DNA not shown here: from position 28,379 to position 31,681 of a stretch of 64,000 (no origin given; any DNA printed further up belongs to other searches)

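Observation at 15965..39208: Uninterrupted 23.2-kb ORF encoding a 7,747-aa lipobox-anchored GLUG/beta-helix mega-protein with no recognisable catalytic or binding domain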

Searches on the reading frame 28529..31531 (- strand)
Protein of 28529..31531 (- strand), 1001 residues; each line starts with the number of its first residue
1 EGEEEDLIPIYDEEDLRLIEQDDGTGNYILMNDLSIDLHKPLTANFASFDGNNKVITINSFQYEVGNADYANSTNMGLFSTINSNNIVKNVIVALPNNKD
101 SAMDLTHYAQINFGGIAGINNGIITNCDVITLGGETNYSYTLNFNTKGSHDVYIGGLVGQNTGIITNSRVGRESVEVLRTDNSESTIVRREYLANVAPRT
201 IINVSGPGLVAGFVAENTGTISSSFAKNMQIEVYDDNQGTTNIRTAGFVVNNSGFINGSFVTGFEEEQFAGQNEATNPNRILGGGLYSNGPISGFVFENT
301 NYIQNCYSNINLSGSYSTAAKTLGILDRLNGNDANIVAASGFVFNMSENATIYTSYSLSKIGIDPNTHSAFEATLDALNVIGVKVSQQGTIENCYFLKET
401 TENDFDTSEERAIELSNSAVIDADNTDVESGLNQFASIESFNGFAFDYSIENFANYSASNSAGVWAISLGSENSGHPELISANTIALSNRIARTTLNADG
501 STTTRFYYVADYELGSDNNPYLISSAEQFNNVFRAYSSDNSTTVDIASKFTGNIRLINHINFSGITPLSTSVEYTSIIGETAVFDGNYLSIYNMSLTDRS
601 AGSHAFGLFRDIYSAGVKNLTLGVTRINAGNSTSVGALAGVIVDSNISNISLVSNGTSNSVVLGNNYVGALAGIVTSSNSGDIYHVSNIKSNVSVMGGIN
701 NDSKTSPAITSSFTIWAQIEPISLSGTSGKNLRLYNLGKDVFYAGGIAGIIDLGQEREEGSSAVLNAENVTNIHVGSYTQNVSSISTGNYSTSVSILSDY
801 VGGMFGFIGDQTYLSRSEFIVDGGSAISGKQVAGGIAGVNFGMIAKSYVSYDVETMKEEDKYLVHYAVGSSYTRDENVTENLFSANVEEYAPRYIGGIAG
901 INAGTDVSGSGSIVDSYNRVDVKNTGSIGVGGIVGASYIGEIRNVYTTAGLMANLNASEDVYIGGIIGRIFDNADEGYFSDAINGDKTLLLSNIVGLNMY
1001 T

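Call 49: find_homologous_proteins(query=window:28529-31531:-, max_evalue=0.00001)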
Query window:28529-31531:- (1001 aa): 12 proteins with E <= 0.00001 among 8000 candidates.
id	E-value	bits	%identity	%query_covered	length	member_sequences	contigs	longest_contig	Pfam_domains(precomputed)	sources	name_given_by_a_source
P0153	2.4e-242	825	48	100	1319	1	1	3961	-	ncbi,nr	ncbi:MAG: hypothetical protein IKA31_04315, partial [Clostridia bacterium]|nr:hypothetical protein [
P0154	1.4e-99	353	38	65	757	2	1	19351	PF07581.18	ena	-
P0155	3.4e-47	180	29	92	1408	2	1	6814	-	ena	-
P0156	1.4e-40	158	32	59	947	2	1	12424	-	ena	-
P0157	4.1e-38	150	30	93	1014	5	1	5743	-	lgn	-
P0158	1.5e-32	131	32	63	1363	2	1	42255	-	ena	-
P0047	3.4e-32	130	28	96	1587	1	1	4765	-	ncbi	ncbi:MAG: hypothetical protein ACI4TI_03930, partial [Christensenellales bacterium]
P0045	5.3e-32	129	36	31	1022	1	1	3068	-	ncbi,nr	ncbi:MAG: hypothetical protein IJA72_01340, partial [Clostridia bacterium]|nr:hypothetical protein [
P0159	8.0e-17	79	27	96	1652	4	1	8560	-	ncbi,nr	ncbi:MAG: hypothetical protein MR423_03530 [Firmicutes bacterium]|nr:hypothetical protein [Bacillota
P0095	3.4e-13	67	26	77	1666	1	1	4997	-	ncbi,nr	ncbi:MAG: hypothetical protein J6Q15_03300, partial [Clostridia bacterium]|nr:hypothetical protein [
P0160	1.2e-8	52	25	97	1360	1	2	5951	-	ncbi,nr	ncbi:MAG: hypothetical protein MJ152_00715, partial [Clostridia bacterium]|nr:hypothetical protein [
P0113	1.3e-8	52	29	37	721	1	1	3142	-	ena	-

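Call 52: find_encoding_contigs(protein=P0158, flank=10000, max_places=2)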
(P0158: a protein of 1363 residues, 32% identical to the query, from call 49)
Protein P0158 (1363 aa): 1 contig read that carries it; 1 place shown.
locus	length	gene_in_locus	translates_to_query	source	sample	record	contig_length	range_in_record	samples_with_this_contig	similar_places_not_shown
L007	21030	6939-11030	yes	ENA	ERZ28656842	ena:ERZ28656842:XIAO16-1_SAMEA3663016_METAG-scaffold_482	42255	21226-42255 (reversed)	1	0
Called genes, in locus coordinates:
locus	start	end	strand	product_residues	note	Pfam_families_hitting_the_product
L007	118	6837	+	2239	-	-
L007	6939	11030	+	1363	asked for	-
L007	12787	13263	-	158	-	-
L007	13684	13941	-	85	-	-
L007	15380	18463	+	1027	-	PF07581:Glug (faint)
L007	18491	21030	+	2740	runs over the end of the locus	-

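Call 53: find_encoding_contigs(protein=P0154, flank=10000, max_places=2)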
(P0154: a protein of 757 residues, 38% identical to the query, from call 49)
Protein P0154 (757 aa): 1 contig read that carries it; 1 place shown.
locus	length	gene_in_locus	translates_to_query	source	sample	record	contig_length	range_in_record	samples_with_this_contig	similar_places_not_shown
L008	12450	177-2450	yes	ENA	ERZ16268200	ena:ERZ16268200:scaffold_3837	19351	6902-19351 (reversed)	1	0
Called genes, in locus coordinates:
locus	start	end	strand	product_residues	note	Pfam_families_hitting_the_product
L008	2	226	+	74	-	?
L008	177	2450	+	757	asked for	PF07581:Glug (faint)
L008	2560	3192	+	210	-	-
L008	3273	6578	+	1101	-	-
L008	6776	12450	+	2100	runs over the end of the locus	-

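Call 63: predict_structure(alignment_id=A3)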
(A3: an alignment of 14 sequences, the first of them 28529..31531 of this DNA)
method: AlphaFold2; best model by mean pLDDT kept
length: 1001 residues; sequences in the alignment: 14
mean_pLDDT: 71.9   pTM: 0.82
mean pLDDT of the five models: 71.9, 70.5, 70.4, 68.9, 66.3
residues with pLDDT >= 90: 219; 70-90: 391; 50-70: 202; < 50: 189
segments of 3 or more residues with pLDDT < 50: 1-3, 268-281, 331-335, 363-369, 376-386, 399-437, 471-474, 540-546, 711-718, 720-736, 757-763, 781-789, 854-880, 886-888, 974-986, 997-1001
pLDDT, mean of each block of 10 residues (from residue 1): 63 84 77 88 84 89 61 84 92 74 69 93 94 65 60 92 95 77 60 72 83 96 90 68 85 94 62 41 68 89 88 63 51 56 82 81 47 47 49 66 40 31 26 39 69 58 66 61 82 83 83 85 92 69 54 91 81 70 88 84 80 88 90 90 88 75 91 82 79 85 56 48 42 53 91 64 65 77 44 82 91 87 79 92 88 47 30 30 57 88 74 85 82 85 80 72 83 44 44 49 28
secondary structure, 60 per line:
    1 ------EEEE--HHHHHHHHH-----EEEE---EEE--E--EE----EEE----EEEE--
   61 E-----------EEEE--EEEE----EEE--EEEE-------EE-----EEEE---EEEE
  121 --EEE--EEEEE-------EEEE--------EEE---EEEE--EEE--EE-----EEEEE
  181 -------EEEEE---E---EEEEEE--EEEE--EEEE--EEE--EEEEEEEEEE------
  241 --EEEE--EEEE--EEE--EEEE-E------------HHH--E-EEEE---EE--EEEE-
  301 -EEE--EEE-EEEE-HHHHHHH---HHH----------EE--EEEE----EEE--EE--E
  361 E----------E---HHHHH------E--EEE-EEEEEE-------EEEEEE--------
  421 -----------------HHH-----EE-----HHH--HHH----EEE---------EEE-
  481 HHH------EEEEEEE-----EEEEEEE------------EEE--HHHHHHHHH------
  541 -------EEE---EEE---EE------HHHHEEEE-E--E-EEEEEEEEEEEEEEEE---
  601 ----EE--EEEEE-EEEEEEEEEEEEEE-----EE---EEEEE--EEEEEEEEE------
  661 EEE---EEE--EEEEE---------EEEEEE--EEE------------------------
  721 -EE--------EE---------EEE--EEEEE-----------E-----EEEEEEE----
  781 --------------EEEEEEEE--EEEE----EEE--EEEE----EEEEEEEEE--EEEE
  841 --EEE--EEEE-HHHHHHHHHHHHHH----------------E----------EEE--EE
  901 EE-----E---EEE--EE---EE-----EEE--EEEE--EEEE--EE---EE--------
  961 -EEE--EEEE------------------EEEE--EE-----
elements in order (helices of 4 or more, strands of 3 or more residues): E7-10 H13-21 E27-30 E34-36 E48-50 E55-58 E73-76 E79-82 E87-89 E92-95 E110-113 E117-120 E123-125 E128-132 E140-143 E152-154 E158-161 E164-166 E176-180 E188-192 E200-205 E208-211 E214-217 E220-222 E225-234 E243-246 E249-252 E255-257 E260-263 E285-288 E296-299 E302-304 E307-309 E311-314 H316-322 E343-346 E351-353 H376-380 E390-392 E394-399 E407-412 E465-467 E477-479 E490-496 E502-508 E521-523 H526-534 E548-550 E554-556 H568-571 E572-575 E582-597 E609-613 E615-628 E639-643 E646-654 E661-663 E667-669 E672-676 E686-691 E694-696 E743-745 E748-752 E770-776 E795-802 E805-808 E813-815 E818-821 E826-834 E837-840 E843-845 E848-851 H853-866 E894-896 E899-902 E912-914 E929-931 E934-937 E940-943 E962-964 E967-970 E989-992

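Call 66: fold_search(model_id=the predicted structure, library=pdb)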
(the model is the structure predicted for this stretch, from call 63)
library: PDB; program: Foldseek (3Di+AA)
matches with E <= 10: 167; with E <= 0.001: 1
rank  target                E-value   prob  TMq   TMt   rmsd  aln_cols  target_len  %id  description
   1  8bwk_A                1.9e-04  0.85  0.15  0.19  24.3      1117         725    9  Metagenomic derived PL6 alginate lyase (released 2023-12-20)
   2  3n6z                  3.6e-03  1.00  0.19  0.51   6.0       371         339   18  Crystal structure of a putative immunoglobulin A1 protease (BACOVA_03286) from Bacteroides ovatus at 1.30 A resolution (released 2010-07-21)
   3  7o7t                  5.7e-03  0.30  0.14  0.17  24.6      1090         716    9  Structure of the PL6 family alginate lyase Patl3640 from Pseudoalteromonas atlantica T6c in complex with 4-deoxy-L-eryth (released 2021-07-28)
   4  7uvl_P                1.3e-02  0.87  0.14  0.11  14.6       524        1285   11  IgA1 Protease with IgA1 substrate (released 2022-11-23)
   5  7dmk_B                2.0e-02  0.13  0.12  0.14  22.2      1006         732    9  PL6 alginate lyase BcAlyPL6 (released 2021-10-06)
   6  8bwk_D                2.2e-02  0.25  0.14  0.19  23.8      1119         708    8  Metagenomic derived PL6 alginate lyase (released 2023-12-20)
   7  7xz9_A                3.8e-02  0.23  0.11  0.20  21.7       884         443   10  Mutant (E236A) of the N-terminal domain of fucoidan lyase FdlA (released 2022-09-28)
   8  6xja_P                5.2e-02  0.98  0.20  0.16  13.0       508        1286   12  Streptococcus Pneumoniae IgA1 Protease with IgA1 substrate (released 2021-01-20)
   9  4pex_B                5.4e-02  0.15  0.12  0.17  20.1       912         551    8  Structure of the E502A variant of sacteLam55A from Streptomyces sp. SirexAA-E in complex with glucose (released 2015-03-18)
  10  7xze_A                7.7e-02  0.16  0.11  0.20  22.4       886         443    9  Mutant (H176A) of the N-terminal domain of fucoidan lyase FdlA (released 2022-09-28)
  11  4xkv                  8.1e-02  0.28  0.13  0.19  21.7       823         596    8  Tailspike protein mutant D339N of E. coli bacteriophage HK620 (released 2016-01-20)
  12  4pex_A                1.1e-01  0.13  0.12  0.18  19.9       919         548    7  Structure of the E502A variant of sacteLam55A from Streptomyces sp. SirexAA-E in complex with glucose (released 2015-03-18)
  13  5olp_A                1.2e-01  0.25  0.15  0.27  18.2       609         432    8  Galacturonidase (released 2017-11-29)
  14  3zpp                  1.4e-01  0.13  0.11  0.21  19.6       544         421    9  Structure of the Streptococcus pneumoniae surface protein and adhesin PfbA (released 2013-05-29)
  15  7xzd_A                1.4e-01  0.11  0.10  0.18  22.6       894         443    9  Mutant (F179A) of the N-terminal domain of fucoidan lyase FdlA (released 2022-09-28)
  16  7uvk                  1.4e-01  0.66  0.16  0.13  12.4       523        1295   11  G. haemolysans IgA1 protease (released 2022-11-23)
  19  6xjb                  2.1e-01  0.84  0.18  0.15  13.7       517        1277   12  IgA1 Protease (released 2020-12-09)
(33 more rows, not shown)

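Call 92: fold_search(model_id=the predicted structure, library=viral)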
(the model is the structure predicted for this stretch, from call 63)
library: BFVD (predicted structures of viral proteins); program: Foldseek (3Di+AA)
matches with E <= 10: 253; with E <= 0.001: 7
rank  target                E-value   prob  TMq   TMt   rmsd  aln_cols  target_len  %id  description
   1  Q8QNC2                4.4e-12  1.00  0.26  0.22  23.3      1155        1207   11  EsV-1-160 [Ectocarpus siliculosus virus 1 (isolate New Zealand/Kaikoura/1988)]
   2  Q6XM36                2.0e-06  1.00  0.24  0.37  10.9       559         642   16  FirrV-1-A51 [Feldmannia irregularis virus a]
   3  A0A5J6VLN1            2.4e-06  1.00  0.18  0.32  12.7       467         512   14  Uncharacterized protein [Megaviridae environmental sample]
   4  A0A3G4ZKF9            6.1e-06  1.00  0.20  0.32  20.4       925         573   11  Uncharacterized protein [Terrestrivirus sp.]
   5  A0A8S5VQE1            8.8e-05  1.00  0.21  0.35  11.4       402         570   16  (no name in the UniProt tables at hand)
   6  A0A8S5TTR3            1.8e-04  1.00  0.19  0.32  10.3       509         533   14  Putative immunoglobulin A1 protease [Siphoviridae sp. ct5jB2]
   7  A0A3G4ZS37            8.0e-04  0.75  0.15  0.19  22.2      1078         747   10  Right handed beta helix domain-containing protein [Edafosvirus sp.]
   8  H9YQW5                1.0e-03  1.00  0.16  0.28   8.3       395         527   12  (no name in the UniProt tables at hand)
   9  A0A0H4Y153            1.5e-03  0.25  0.08  0.14  21.0       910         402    4  Uncharacterized protein [Salmon gill poxvirus]
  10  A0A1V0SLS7            1.7e-03  0.28  0.13  0.15  20.1      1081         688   10  Right handed beta helix domain-containing protein [Klosneuvirus KNV1]
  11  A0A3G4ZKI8            4.0e-03  0.99  0.16  0.32  10.8       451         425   14  Uncharacterized protein [Terrestrivirus sp.]
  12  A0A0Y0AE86            6.2e-03  0.16  0.12  0.12  31.3      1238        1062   10  Putative tail spike protein [Bacillus phage Eldridge]
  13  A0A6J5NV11            6.5e-03  0.10  0.09  0.08  28.8      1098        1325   10  Uncharacterized protein [uncultured Caudovirales phage]
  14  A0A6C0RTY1            9.2e-03  0.14  0.11  0.10  25.8      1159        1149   10  (no name in the UniProt tables at hand)
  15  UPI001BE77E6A         9.6e-03  0.08  0.09  0.10  24.9      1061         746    7  (no name look-up for this kind of identifier)
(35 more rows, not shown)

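Call 101: search_solved_structures(query=A3, max_evalue=1)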
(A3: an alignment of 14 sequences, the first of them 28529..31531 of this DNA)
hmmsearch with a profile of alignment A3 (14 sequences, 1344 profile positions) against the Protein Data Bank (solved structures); distinct sequences matched with E-value up to 1: 2.
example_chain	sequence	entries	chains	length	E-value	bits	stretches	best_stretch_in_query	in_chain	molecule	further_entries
3n6z_A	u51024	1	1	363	0.28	12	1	1040-1144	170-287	putative immunoglobulin A1 protease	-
2azj_A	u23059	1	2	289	0.42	11.4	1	1123-1236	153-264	Geranylgeranyl pyrophosphate synthetase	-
